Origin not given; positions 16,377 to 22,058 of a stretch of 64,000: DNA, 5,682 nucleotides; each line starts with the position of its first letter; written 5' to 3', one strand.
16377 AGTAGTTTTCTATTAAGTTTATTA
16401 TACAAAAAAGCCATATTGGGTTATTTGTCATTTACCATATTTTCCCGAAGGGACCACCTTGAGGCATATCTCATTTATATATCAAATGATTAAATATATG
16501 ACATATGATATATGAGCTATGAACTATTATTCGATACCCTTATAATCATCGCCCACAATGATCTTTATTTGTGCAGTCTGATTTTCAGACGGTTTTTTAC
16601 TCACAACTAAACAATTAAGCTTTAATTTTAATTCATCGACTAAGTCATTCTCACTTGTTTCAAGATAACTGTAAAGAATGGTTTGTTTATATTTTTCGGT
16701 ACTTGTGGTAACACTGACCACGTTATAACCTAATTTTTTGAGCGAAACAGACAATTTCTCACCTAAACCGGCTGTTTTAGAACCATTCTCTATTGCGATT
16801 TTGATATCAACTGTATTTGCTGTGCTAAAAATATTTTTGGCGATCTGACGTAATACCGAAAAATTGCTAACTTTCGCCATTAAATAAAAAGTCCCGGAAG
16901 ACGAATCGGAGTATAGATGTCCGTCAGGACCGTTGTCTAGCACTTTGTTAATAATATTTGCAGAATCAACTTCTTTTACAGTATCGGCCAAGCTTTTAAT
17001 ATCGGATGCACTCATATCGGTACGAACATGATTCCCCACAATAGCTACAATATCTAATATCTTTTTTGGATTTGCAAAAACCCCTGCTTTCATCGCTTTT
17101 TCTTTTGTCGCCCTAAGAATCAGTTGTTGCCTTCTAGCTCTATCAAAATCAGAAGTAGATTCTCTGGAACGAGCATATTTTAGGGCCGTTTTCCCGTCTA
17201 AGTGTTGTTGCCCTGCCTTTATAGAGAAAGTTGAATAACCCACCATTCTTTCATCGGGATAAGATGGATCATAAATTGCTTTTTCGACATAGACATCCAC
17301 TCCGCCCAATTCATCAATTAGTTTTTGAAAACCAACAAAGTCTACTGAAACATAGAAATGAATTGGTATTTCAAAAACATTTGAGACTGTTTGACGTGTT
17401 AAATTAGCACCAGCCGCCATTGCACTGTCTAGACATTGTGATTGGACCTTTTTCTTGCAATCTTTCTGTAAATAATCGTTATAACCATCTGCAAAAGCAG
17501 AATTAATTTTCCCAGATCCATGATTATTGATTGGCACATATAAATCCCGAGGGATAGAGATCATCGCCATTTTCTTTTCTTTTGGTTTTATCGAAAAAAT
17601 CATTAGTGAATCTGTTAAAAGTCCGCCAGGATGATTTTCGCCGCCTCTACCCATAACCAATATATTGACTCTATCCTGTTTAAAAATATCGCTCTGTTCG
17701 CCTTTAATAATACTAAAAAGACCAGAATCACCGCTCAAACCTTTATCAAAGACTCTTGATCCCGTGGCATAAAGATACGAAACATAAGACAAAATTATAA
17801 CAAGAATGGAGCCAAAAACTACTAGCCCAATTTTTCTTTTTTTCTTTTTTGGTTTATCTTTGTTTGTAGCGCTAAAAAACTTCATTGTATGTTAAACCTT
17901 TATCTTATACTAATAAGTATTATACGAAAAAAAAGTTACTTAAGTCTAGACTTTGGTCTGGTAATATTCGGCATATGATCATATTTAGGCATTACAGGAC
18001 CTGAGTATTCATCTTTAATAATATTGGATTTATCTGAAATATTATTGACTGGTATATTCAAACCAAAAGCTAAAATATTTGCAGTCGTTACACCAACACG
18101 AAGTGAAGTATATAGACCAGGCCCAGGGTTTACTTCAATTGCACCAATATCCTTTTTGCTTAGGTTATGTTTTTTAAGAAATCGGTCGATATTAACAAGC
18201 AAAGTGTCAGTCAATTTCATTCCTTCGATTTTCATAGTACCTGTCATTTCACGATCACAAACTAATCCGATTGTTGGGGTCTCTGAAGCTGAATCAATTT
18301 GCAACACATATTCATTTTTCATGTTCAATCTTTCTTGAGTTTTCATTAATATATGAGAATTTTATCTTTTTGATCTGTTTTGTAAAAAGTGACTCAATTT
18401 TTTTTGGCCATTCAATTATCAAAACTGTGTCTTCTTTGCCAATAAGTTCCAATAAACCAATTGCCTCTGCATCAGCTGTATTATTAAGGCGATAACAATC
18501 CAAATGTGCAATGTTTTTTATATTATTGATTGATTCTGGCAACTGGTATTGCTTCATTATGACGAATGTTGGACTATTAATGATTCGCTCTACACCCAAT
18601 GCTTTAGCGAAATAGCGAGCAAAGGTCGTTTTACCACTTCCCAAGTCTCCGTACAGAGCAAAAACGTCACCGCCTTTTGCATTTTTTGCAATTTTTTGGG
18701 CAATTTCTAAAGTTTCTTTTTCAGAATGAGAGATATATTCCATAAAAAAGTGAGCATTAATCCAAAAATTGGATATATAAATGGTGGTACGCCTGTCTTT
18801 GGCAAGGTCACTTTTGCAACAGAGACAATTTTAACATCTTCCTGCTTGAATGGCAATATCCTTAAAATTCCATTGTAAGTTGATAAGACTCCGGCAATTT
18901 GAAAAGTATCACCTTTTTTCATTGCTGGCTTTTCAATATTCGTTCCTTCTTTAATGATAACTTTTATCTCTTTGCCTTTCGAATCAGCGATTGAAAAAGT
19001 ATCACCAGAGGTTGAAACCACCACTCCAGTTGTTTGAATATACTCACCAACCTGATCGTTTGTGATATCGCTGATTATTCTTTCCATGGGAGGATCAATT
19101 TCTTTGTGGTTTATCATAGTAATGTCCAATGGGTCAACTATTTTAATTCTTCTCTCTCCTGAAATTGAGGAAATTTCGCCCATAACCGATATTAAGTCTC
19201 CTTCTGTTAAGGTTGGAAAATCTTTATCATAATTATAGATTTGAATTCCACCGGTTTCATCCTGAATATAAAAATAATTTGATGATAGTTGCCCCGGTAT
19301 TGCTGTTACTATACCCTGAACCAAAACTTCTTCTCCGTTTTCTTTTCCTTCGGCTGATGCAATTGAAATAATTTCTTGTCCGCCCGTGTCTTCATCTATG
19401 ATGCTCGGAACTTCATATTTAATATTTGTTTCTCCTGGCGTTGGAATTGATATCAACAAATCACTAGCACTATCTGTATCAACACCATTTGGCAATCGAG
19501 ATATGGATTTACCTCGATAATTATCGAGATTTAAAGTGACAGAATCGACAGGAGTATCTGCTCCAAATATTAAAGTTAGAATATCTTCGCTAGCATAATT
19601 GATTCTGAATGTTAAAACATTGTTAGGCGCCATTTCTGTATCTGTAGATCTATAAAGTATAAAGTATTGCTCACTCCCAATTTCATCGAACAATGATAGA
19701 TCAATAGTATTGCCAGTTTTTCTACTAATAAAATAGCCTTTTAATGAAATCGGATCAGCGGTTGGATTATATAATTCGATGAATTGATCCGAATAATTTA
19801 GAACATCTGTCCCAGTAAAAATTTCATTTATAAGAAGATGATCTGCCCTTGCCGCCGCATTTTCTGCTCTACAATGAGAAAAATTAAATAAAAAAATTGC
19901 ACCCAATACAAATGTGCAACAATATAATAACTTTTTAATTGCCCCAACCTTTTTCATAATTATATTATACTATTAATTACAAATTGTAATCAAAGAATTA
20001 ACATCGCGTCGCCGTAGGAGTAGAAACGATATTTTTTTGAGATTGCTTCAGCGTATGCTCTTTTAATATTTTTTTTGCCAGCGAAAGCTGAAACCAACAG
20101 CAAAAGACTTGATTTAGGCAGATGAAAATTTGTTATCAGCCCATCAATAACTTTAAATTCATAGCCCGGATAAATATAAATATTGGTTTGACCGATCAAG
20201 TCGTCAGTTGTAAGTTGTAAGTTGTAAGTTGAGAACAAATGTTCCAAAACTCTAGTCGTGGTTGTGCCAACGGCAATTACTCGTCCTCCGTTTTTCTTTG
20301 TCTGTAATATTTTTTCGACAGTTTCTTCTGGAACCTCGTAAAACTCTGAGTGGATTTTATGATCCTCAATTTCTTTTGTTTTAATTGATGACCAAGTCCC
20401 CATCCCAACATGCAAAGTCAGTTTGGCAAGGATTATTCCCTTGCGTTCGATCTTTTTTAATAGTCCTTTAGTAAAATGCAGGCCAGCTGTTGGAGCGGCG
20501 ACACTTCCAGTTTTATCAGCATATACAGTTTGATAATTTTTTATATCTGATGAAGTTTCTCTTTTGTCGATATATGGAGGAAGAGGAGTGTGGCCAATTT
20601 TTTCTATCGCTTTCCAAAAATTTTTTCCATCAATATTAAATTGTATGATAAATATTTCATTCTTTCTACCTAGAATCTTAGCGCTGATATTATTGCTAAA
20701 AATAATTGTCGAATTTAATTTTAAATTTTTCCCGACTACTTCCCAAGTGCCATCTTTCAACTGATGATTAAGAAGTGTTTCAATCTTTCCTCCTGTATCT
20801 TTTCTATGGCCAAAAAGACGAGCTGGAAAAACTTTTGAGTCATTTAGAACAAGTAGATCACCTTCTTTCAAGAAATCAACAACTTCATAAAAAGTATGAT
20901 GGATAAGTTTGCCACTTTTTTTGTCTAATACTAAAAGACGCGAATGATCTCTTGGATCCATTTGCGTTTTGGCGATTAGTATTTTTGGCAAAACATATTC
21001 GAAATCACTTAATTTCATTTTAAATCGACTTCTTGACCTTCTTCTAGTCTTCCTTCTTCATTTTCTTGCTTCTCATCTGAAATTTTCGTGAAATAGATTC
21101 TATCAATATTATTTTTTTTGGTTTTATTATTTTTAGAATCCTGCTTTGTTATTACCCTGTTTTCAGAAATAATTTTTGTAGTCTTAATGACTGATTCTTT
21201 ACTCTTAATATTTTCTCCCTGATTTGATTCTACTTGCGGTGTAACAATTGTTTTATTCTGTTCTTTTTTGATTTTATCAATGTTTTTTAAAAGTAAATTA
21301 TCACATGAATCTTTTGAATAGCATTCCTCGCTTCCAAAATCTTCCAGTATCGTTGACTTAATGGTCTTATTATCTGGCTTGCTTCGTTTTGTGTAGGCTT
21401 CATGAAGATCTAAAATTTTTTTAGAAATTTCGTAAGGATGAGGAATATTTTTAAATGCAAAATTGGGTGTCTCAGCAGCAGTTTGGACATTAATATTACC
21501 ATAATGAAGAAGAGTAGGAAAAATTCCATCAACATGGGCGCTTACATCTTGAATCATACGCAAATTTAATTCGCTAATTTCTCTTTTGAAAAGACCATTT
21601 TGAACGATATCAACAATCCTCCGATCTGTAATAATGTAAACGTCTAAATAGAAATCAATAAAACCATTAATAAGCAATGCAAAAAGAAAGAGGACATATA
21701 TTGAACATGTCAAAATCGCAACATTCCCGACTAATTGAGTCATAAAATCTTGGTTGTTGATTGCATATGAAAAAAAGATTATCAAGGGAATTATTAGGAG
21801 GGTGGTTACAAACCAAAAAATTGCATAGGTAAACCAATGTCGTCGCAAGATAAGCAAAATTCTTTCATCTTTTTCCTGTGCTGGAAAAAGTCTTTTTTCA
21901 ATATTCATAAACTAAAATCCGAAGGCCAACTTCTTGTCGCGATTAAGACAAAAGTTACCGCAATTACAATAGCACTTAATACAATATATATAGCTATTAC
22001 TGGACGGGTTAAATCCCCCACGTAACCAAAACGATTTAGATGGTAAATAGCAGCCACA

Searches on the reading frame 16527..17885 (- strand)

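Call 12: search_protein_families(library=pfam, proteins=[window:16527-17885:-], max_evalue=0.001)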
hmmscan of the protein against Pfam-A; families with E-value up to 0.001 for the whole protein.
window:16527-17885:- (452 aa): 2 families
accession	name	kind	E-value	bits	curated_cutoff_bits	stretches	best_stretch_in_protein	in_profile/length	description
PF03816.19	LytR_cpsA_psr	-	2.5e-39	135.3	24.6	1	91-264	2-148/150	LytR_cpsA_psr family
PF13399.11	LytR_C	-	5.5e-12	46.9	22.2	1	360-448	1-86/86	LytR cell envelope-related transcriptional attenuator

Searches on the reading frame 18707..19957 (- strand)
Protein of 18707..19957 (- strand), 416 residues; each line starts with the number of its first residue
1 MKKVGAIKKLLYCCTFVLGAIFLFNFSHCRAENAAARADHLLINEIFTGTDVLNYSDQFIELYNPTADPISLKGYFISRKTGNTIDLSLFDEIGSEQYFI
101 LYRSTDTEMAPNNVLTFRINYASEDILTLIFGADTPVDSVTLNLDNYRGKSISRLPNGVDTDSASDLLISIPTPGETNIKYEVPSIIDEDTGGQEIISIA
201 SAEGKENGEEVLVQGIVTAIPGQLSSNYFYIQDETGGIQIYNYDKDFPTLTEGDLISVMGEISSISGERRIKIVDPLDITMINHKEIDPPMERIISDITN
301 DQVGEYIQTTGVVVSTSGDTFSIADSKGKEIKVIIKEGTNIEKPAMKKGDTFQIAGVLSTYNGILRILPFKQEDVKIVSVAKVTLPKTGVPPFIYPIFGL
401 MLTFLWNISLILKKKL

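Call 12: search_protein_families(library=pfam, proteins=[window:18707-19957:-], max_evalue=0.001)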
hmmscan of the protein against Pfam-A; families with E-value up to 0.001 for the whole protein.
window:18707-19957:- (416 aa): 5 families
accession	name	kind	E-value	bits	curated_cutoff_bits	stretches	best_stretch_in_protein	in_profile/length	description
PF00932.25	LTD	-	3.2e-11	44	34.3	1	37-141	4-106/109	Lamin Tail Domain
PF16100.11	RMI2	-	2.7e-05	24.4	29.4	0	210-275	40-107/132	RecQ-mediated genome instability protein 2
PF01336.31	tRNA_anti-codon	-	4.1e-05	23.9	27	1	211-267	1-62/75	OB-fold nucleic acid binding domain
PF18942.5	DUF5689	-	0.00021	21.7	28.6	0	205-375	20-217/217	Family of unknown function (DUF5689)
PF04076.19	BOF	-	0.00068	20.1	25.8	0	195-271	21-96/103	Bacterial OB fold (BOF) protein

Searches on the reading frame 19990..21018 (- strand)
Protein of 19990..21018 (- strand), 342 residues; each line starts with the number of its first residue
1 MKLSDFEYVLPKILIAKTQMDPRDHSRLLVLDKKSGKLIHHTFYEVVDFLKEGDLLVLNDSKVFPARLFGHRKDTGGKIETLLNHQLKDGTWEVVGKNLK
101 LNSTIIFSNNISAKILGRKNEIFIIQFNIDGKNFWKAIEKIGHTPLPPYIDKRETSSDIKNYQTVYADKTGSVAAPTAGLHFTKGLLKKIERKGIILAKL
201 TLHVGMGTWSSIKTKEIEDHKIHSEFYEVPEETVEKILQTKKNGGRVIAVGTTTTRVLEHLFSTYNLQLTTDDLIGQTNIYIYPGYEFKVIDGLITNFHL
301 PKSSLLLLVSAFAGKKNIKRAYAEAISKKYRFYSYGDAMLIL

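Call 12: search_protein_families(library=pfam, proteins=[window:19990-21018:-], max_evalue=0.001)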
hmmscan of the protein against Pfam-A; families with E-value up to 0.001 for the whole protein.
window:19990-21018:- (342 aa): 1 family
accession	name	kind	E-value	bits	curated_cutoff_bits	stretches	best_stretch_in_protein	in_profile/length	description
PF02547.20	Queuosine_synth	-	8.7e-128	426.4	25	1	3-341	1-322/322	Queuosine biosynthesis protein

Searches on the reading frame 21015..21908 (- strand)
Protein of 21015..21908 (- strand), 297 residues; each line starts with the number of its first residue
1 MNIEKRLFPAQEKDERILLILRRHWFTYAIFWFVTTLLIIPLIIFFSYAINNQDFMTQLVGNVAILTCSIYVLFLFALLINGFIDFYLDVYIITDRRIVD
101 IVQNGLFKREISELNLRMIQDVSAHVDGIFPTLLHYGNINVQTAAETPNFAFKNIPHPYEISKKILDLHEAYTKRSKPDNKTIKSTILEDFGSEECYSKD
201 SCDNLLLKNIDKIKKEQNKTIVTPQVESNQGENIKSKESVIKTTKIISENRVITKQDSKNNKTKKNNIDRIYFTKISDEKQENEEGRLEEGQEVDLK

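Call 47: search_protein_families(library=pfam, proteins=[window:21015-21908:-], max_evalue=0.00001)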
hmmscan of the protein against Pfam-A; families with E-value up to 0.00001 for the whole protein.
window:21015-21908:- (297 aa): 1 family
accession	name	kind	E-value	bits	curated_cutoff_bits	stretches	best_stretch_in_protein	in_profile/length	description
PF03703.20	bPH_2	-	4.1e-08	33.8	22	1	91-163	6-76/78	Bacterial PH domain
